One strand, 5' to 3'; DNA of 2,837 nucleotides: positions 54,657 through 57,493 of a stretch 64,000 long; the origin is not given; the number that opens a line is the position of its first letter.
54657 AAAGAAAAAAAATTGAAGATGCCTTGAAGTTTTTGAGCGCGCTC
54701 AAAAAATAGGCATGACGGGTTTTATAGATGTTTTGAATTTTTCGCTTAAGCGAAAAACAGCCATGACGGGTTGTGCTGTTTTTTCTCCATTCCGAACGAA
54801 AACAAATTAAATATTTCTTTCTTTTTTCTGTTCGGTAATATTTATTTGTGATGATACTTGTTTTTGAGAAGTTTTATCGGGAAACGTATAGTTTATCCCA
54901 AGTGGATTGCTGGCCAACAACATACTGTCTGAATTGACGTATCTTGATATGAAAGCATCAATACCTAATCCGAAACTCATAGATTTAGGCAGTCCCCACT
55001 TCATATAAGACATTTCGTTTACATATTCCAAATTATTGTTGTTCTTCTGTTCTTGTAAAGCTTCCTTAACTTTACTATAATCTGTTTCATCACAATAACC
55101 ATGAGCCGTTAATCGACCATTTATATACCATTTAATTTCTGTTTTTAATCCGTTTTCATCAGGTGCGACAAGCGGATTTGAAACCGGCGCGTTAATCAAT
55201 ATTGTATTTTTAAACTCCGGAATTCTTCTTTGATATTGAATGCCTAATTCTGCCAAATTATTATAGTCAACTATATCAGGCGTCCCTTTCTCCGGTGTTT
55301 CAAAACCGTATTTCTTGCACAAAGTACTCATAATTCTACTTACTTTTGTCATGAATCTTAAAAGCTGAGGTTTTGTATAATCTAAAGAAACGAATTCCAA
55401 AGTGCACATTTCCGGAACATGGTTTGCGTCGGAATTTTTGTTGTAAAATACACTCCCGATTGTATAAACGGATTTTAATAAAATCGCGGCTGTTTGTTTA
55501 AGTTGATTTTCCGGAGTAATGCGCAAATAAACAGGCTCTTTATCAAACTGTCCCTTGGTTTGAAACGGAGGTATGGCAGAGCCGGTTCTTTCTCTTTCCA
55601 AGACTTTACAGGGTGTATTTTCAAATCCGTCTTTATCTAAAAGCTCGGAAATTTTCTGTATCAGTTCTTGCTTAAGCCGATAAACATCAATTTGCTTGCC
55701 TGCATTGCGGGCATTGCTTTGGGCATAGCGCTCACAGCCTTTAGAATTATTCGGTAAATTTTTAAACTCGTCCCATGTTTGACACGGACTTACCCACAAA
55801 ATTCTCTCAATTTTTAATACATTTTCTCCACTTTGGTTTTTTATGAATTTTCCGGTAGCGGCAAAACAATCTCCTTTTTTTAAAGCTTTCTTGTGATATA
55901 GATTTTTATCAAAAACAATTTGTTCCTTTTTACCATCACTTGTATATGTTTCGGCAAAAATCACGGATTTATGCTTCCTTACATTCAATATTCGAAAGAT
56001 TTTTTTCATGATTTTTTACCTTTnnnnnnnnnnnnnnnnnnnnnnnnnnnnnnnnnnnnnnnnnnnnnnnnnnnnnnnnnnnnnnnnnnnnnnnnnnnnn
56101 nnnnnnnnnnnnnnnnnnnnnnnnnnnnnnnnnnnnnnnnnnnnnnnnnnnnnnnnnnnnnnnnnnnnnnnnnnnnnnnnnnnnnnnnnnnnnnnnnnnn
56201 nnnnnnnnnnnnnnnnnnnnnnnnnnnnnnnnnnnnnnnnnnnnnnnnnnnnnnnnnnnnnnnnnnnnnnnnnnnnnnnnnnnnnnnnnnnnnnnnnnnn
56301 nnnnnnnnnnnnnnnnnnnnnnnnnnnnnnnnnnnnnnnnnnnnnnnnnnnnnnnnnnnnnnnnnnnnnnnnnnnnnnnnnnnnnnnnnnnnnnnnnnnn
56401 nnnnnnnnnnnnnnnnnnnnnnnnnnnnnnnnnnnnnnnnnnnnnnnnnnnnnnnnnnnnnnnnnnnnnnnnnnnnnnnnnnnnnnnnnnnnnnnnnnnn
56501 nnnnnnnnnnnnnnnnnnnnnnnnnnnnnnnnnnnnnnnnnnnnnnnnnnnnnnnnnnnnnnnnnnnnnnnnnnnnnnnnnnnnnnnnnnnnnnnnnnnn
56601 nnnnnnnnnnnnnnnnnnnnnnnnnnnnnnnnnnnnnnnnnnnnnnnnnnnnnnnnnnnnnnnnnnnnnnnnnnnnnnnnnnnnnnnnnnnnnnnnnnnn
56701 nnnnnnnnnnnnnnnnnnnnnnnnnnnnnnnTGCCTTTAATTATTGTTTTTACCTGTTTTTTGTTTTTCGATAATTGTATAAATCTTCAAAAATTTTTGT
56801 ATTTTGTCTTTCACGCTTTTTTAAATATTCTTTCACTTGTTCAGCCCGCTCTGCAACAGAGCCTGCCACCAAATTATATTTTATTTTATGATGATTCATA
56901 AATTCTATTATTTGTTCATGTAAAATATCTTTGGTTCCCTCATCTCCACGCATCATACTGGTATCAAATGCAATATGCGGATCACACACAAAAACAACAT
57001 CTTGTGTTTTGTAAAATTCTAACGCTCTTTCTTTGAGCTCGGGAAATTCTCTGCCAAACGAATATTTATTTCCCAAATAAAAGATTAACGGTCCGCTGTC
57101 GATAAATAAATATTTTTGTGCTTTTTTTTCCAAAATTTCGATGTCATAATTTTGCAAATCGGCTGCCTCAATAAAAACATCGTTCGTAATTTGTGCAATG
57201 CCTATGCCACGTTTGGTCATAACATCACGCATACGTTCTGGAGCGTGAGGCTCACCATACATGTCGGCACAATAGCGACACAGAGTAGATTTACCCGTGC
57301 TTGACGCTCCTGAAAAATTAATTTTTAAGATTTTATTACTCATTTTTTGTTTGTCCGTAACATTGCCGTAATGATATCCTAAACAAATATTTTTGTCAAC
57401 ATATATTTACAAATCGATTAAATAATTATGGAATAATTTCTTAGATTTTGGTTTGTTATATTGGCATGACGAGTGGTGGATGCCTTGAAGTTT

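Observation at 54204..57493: Cassette architecture copy B: same XRE/leader/repeat module, cargo is the synthetase-like/peptidase/kinase operon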

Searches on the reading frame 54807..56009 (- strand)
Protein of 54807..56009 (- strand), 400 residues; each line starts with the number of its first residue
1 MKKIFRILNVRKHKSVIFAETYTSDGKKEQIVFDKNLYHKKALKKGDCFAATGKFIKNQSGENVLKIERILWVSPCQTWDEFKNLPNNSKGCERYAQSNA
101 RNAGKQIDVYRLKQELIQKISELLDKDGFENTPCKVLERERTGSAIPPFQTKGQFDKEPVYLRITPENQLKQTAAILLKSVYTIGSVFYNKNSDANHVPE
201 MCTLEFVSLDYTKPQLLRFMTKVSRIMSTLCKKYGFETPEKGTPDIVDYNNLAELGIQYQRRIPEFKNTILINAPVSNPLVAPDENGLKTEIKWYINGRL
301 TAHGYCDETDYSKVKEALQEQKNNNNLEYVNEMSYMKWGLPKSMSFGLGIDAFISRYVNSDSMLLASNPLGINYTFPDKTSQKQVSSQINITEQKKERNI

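Call 11: search_protein_families(library=pfam, proteins=[window:54807-56009:-], max_evalue=0.1)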
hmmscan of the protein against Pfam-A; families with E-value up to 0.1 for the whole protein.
window:54807-56009:- (400 aa): 2 families
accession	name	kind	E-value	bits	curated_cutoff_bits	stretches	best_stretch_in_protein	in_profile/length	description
PF00152.25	tRNA-synt_2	-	2.2e-11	43.8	25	1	108-362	20-297/308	tRNA synthetases class II (D, K and N)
PF01336.31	tRNA_anti-codon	-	0.0061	16.9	27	1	6-70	6-72/75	OB-fold nucleic acid binding domain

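Call 12: search_protein_families(library=ncbifam, proteins=[window:54807-56009:-], max_evalue=0.1)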
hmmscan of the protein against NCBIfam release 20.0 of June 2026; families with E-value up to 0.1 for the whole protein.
window:54807-56009:- (400 aa): 10 families
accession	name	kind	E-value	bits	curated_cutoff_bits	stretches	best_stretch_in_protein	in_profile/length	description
TIGR00499.1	lysS_bact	equivalog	2.7e-23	82.4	427.6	2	31-233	92-292/496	lysine--tRNA ligase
NF001756.1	PRK00484.1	subfamily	5.8e-22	78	468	1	6-232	59-288/488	lysine--tRNA ligase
NF002821.0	PRK02983.1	equivalog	2.4e-15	55.6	742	1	6-205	667-873/1102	bifunctional lysylphosphatidylglycerol synthetase/lysine--tRNA ligase LysX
NF009101.0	PRK12445.1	subfamily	1.5e-11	43.6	1026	2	41-207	114-281/505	lysine--tRNA ligase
NF006828.0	PRK09350.1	equivalog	3.2e-11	43.1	264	1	105-230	11-138/325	elongation factor P--(R)-beta-lysine ligase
TIGR00462.1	genX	equivalog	1e-09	38.3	286.9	1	113-228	4-123/304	EF-P lysine aminoacylase EpmA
TIGR00457.1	asnS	equivalog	4.5e-06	25.8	342.6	1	11-205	29-238/455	asparagine--tRNA ligase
NF003037.0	PRK03932.1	equivalog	5.9e-06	25.5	414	1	8-201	26-232/451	asparagine--tRNA ligase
NF003483.0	PRK05159.1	equivalog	0.0025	16.7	353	0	106-206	133-232/438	aspartate--tRNA(Asn) ligase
TIGR00458.1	aspS_nondisc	equivalog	0.0026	16.8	368.4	1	108-206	131-228/428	aspartate--tRNA(Asn) ligase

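Call 73: search_protein_families(library=padloc, proteins=[window:54807-56009:-], max_evalue=0.01)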
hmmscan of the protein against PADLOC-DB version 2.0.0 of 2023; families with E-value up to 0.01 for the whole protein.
window:54807-56009:- (400 aa): 0 families

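Call 82: search_dna_similar(query=window:54807-56009:-, collection=plasmids, mode=protein, max_rows=10)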
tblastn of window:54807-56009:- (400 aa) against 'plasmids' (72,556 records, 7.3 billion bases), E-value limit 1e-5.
Records with a match: 4; places in all: 4; records where one place covers at least 80% of the query: 0.
Best place of each record, by identity: <60% 4.
By first word of the organism name: Phocaeicola 1; Collinsella 1; Nocardia 1; Radiobacillus 1.
By predicted mobility (MOB-suite, as given by PLSDB): non-mobilizable 4.
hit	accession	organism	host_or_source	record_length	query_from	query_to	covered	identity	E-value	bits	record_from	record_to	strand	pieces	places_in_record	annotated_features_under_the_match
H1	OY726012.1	Phocaeicola massiliensis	-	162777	36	351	79%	20.4%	1e-6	59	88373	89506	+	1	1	none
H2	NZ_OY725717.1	Collinsella aerofaciens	-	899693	41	305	66%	23.3%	2e-8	64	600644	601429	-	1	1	lysS: lysine--tRNA ligase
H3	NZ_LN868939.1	Nocardia farcinica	not known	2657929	6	205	50%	25.6%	1e-8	65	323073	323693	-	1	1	none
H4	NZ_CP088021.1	Radiobacillus kanasensis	whole organism,desert soil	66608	46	206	40%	27.5%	1e-6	59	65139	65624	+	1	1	lysS: lysine--tRNA ligase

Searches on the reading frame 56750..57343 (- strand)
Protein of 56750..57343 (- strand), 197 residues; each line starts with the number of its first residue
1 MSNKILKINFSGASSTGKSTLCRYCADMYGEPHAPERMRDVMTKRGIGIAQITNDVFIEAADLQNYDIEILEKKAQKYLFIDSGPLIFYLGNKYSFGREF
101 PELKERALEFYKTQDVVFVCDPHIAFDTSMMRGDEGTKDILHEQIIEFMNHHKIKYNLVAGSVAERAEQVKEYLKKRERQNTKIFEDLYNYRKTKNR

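Call 11: search_protein_families(library=pfam, proteins=[window:56750-57343:-], max_evalue=0.1)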
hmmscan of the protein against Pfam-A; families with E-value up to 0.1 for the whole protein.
window:56750-57343:- (197 aa): 5 families
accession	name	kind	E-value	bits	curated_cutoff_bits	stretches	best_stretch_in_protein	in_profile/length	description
PF13521.12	AAA_28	-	6.6e-17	62.7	27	1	7-166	1-164/164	AAA domain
PF06048.17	DUF927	-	0.0055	16.8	22.6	1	6-58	192-244/284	Domain of unknown function (DUF927)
PF13207.12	AAA_17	-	0.012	16.3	27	1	12-85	2-80/136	AAA domain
PF13238.12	AAA_18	-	0.031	15.2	29.4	1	10-86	3-82/128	AAA domain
PF09183.16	DUF1947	-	0.04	14.5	22.5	1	65-89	28-51/65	Domain of unknown function (DUF1947)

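Call 12: search_protein_families(library=ncbifam, proteins=[window:56750-57343:-], max_evalue=0.1)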
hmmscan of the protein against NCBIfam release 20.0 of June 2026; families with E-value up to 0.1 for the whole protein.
window:56750-57343:- (197 aa): 4 families
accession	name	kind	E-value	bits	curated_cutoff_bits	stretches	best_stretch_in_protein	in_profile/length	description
TIGR01526.1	nadR_NMN_Atrans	equivalog_domain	2.6e-09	36.7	341.15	1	11-161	168-318/325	nicotinamide-nucleotide adenylyltransferase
NF052422.1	translocon_SseB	equivalog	0.00035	20.6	155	1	99-178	22-89/151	type III secretion system translocon protein SseB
NF005988.0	PRK08099.1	equivalog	0.011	14.9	201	1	7-160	233-387/411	multifunctional transcriptional regulator/nicotinamide-nucleotide adenylyltransferase/ribosylnicotinamide kinase NadR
NF045950.1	MAG6090_repeat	domain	0.068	13.5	25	0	168-186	30-48/49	MAG6090-like repeat-containing lipoprotein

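Call 73: search_protein_families(library=padloc, proteins=[window:56750-57343:-], max_evalue=0.01)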
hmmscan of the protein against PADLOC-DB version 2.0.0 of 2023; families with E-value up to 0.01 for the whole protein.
window:56750-57343:- (197 aa): 0 families
